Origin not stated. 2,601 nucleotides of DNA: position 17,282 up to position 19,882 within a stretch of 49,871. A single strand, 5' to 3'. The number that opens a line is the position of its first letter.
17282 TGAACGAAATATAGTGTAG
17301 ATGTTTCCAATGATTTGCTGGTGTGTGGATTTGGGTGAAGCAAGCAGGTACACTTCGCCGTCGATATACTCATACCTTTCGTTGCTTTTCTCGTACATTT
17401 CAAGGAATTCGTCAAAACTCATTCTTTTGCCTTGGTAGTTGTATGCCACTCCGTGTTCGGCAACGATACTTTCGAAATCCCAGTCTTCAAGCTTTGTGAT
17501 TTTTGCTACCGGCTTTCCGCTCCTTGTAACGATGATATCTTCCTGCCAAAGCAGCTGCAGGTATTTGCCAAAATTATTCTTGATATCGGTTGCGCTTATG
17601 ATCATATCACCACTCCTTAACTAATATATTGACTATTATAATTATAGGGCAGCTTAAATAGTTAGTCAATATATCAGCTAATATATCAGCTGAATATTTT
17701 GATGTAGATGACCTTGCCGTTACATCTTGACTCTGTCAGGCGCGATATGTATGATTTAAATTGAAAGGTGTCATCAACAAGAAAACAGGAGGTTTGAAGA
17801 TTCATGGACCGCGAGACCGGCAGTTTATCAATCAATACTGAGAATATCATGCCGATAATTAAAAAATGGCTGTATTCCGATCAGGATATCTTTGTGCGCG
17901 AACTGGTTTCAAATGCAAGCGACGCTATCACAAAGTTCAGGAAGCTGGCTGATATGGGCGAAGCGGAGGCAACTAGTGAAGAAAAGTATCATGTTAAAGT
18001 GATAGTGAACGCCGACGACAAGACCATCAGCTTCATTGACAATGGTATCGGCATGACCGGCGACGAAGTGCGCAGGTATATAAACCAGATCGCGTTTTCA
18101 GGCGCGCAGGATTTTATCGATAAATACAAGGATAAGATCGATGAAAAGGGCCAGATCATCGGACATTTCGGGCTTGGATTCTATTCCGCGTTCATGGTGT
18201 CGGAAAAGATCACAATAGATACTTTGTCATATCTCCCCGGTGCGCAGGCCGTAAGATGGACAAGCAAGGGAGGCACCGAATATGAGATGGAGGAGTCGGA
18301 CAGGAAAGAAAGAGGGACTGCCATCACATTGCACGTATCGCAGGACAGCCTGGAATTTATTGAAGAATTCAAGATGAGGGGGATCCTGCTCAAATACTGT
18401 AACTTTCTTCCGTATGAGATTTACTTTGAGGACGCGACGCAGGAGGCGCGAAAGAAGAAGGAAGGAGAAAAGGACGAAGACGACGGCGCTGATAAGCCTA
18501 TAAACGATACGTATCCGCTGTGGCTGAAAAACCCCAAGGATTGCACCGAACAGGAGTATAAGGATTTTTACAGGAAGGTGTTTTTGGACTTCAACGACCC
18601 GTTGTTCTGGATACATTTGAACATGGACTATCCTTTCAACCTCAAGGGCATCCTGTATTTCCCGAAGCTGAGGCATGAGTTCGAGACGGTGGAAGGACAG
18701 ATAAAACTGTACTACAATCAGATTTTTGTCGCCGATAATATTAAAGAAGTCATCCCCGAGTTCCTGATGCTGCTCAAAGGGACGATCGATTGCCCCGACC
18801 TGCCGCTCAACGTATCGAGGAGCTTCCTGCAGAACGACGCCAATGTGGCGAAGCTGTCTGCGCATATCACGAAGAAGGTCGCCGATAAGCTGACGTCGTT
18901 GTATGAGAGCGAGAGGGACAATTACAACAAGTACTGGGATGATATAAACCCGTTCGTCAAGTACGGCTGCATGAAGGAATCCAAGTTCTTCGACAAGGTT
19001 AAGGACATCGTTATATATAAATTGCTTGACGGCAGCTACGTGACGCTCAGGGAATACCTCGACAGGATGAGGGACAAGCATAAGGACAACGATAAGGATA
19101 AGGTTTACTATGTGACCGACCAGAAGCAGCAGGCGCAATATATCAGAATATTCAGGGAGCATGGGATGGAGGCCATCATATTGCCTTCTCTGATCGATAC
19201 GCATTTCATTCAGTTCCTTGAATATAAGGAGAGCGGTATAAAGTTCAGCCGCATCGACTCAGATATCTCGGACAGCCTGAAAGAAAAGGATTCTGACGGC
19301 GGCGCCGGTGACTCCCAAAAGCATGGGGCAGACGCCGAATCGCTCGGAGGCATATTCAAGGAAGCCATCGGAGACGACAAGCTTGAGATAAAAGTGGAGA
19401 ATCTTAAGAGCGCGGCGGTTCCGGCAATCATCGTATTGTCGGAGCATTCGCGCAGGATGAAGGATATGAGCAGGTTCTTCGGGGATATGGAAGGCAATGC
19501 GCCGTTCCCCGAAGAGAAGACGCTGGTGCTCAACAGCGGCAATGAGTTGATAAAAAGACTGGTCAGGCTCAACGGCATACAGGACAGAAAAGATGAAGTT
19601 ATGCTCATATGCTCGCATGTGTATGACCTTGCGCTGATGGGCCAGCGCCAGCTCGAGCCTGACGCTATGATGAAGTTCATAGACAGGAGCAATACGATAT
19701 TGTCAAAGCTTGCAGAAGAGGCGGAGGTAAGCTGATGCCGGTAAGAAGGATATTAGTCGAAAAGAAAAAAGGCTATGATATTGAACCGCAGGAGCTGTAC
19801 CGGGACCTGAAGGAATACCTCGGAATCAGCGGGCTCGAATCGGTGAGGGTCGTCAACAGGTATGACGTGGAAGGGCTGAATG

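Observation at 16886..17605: Orphan single-chain fusion of a Phd/YefM antitoxin domain to a Uma2 (PD-(D/E)xK) nuclease, wedged between gcvPB and htpG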

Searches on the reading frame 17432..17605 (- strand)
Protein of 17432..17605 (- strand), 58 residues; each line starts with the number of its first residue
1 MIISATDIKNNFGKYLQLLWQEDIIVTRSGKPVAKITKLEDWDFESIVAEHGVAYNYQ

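Call 65: search_solved_structures(query=window:17432-17605:-, max_evalue=10, show_alignments=4)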
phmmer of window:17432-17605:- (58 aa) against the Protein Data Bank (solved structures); distinct sequences matched with E-value up to 10: 4.
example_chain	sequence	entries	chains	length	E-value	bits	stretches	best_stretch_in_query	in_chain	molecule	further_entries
7uzt_A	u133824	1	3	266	0.06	16.8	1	4-38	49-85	Capsid polyprotein VP90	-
8a22_Bh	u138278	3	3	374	0.98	13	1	29-49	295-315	uS8m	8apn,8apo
2gqf_A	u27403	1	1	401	1.5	12.4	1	36-56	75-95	Hypothetical protein HI0933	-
3d5t_A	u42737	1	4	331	1.7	12.2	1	9-44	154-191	Malate dehydrogenase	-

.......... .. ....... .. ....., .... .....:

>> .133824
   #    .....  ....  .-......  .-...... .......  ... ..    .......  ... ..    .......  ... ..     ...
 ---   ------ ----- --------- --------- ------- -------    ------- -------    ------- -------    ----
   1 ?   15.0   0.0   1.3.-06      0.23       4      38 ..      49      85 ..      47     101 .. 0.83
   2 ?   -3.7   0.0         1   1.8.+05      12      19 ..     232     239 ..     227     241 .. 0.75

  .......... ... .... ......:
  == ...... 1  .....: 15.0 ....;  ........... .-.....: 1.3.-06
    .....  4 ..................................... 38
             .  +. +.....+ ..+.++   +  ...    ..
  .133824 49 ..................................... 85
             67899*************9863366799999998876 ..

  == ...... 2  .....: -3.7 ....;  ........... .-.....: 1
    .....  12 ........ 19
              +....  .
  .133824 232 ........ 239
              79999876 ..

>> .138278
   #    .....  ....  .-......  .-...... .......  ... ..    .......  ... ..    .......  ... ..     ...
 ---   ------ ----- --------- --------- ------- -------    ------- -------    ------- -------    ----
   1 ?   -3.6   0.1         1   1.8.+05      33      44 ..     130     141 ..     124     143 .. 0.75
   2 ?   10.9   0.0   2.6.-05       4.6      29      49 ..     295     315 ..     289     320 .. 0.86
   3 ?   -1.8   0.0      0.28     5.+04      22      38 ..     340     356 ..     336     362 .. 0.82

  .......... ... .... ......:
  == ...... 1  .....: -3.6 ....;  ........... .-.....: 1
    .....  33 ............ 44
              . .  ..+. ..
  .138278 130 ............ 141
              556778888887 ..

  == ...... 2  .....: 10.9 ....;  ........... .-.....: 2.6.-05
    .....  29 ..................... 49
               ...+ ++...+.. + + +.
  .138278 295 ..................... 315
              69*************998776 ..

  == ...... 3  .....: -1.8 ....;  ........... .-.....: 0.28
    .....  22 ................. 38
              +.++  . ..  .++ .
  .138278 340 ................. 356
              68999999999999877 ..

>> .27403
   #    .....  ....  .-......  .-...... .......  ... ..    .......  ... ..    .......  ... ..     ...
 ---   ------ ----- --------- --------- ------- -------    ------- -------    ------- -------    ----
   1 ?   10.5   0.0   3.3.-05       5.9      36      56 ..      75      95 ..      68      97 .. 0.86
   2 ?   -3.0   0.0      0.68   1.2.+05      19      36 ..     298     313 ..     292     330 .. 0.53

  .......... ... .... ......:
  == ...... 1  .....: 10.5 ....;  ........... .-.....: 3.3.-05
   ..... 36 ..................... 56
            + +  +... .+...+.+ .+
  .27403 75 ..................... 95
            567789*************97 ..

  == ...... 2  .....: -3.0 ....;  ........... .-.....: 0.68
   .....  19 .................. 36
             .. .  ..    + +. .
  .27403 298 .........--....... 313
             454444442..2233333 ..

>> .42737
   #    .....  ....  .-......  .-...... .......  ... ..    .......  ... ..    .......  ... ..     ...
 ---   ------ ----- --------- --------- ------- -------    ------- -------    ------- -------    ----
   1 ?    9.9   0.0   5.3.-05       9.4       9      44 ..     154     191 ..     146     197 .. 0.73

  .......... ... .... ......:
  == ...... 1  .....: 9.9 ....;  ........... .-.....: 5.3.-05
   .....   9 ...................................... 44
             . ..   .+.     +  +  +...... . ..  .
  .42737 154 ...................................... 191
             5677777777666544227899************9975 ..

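Call 67: search_solved_structures(query=A4, max_evalue=1, show_alignments=5)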
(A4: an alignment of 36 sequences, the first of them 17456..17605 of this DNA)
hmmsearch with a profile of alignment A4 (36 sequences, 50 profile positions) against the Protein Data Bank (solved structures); distinct sequences matched with E-value up to 1: 5.
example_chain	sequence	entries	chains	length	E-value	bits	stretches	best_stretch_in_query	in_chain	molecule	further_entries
3g5o_A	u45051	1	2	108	0.012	18.4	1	20-45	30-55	Uncharacterized protein Rv2865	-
3dbo_A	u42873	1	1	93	0.03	17.2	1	20-43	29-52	Uncharacterized protein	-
3k6q_A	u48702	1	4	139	0.033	17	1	3-20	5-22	Putative ligand binding protein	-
9g12_C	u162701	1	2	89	0.11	15.4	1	7-44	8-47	Antitoxin RelB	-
1y6z_A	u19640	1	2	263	0.76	12.7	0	9-40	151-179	heat shock protein, putative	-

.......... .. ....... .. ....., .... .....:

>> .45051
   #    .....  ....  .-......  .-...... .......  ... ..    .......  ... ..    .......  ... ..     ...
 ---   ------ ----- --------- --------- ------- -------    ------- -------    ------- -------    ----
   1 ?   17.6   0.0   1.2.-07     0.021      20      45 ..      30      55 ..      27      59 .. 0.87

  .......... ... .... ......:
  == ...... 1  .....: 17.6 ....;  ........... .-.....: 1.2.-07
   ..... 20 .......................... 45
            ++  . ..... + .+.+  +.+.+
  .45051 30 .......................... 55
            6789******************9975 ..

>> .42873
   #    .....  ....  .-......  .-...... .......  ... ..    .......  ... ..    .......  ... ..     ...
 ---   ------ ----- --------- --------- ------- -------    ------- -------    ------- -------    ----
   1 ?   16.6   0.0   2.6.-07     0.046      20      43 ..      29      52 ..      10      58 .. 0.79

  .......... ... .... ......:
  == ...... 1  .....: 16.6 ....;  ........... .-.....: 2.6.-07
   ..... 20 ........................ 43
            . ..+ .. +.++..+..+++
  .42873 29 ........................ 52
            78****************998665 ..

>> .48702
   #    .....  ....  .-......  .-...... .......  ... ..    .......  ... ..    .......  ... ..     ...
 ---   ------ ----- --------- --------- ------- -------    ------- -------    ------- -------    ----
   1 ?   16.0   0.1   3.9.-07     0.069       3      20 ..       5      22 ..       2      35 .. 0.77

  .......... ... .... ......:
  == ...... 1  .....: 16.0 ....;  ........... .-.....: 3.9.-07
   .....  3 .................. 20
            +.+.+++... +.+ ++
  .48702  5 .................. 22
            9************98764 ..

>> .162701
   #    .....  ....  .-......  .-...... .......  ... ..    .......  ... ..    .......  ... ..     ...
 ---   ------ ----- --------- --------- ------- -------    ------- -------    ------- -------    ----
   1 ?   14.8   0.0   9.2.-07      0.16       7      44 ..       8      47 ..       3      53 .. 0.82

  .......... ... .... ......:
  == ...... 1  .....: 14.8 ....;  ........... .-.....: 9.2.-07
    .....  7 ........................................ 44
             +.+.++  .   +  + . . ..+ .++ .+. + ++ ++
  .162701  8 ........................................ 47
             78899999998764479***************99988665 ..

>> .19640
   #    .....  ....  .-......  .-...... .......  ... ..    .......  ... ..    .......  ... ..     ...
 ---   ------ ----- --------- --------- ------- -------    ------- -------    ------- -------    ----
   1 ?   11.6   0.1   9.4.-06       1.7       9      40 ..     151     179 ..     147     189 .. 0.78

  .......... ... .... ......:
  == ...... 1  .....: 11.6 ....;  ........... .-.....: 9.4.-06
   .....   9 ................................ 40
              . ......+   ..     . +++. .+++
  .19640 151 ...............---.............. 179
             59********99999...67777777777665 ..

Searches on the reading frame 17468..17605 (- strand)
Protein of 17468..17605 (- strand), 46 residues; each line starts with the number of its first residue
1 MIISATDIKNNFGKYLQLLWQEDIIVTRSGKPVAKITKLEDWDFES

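Call 70: search_protein_representatives(protein=window:17468-17605:-)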
Query: 46 residues. Proteins with E-value up to 0.001 (for the whole library): 211; up to 1e-10: 1; up to 1e-30: 0. The best 150 are listed.
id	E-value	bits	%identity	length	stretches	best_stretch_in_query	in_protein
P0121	5.6e-11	57.0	40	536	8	17-33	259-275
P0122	2.9e-09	51.7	62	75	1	1-40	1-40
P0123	7.0e-09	50.5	60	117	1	2-41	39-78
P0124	3.8e-08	48.2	55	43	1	1-42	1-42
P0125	3.8e-08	48.2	53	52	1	1-45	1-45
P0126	1.4e-07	46.5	53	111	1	1-45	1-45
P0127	2.1e-07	45.9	56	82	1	2-42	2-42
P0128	3.2e-07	45.4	56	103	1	1-41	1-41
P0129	3.6e-07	45.2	55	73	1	1-42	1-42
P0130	7.0e-07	44.3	64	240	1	1-39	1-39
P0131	8.8e-07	44.0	56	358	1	3-43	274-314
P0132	1.1e-06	43.8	56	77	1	1-39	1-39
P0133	1.2e-06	43.7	55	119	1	2-41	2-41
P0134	1.2e-06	43.7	51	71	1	1-41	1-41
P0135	1.5e-06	43.3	55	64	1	1-40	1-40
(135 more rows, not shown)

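Call 72: find_encoding_contigs(protein=P0122, flank=4000, max_places=4)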
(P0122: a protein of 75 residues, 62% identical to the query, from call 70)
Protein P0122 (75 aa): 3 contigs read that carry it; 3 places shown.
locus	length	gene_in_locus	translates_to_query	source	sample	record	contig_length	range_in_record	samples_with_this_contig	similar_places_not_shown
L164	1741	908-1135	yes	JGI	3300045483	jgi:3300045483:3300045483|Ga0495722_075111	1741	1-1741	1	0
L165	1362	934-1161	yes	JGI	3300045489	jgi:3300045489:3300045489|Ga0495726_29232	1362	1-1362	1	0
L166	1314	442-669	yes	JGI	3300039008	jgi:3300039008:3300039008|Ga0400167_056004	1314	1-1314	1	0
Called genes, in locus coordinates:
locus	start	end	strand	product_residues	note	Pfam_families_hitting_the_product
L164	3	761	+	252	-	?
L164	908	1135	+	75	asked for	PF02604:PhdYeFM_antitox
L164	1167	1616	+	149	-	PF05685:Uma2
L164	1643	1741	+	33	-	?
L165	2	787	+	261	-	?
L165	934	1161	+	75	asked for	PF02604:PhdYeFM_antitox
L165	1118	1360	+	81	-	?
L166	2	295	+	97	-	?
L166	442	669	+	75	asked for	PF02604:PhdYeFM_antitox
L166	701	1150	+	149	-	PF05685:Uma2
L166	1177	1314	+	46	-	?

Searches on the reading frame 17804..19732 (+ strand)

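Call 61: search_protein_families(library=ncbifam, proteins=[window:17804-19732:+], max_evalue=1e-10)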
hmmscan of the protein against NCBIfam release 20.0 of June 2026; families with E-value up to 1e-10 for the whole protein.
window:17804-19732:+ (643 aa): 2 families
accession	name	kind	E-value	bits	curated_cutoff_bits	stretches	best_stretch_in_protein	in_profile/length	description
NF003555.1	PRK05218.1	equivalog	8.7e-199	662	371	1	4-633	1-614/614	molecular chaperone HtpG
NF010683.0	PRK14083.1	equivalog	2.8e-52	178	455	1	8-621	8-580/604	HSP90 family protein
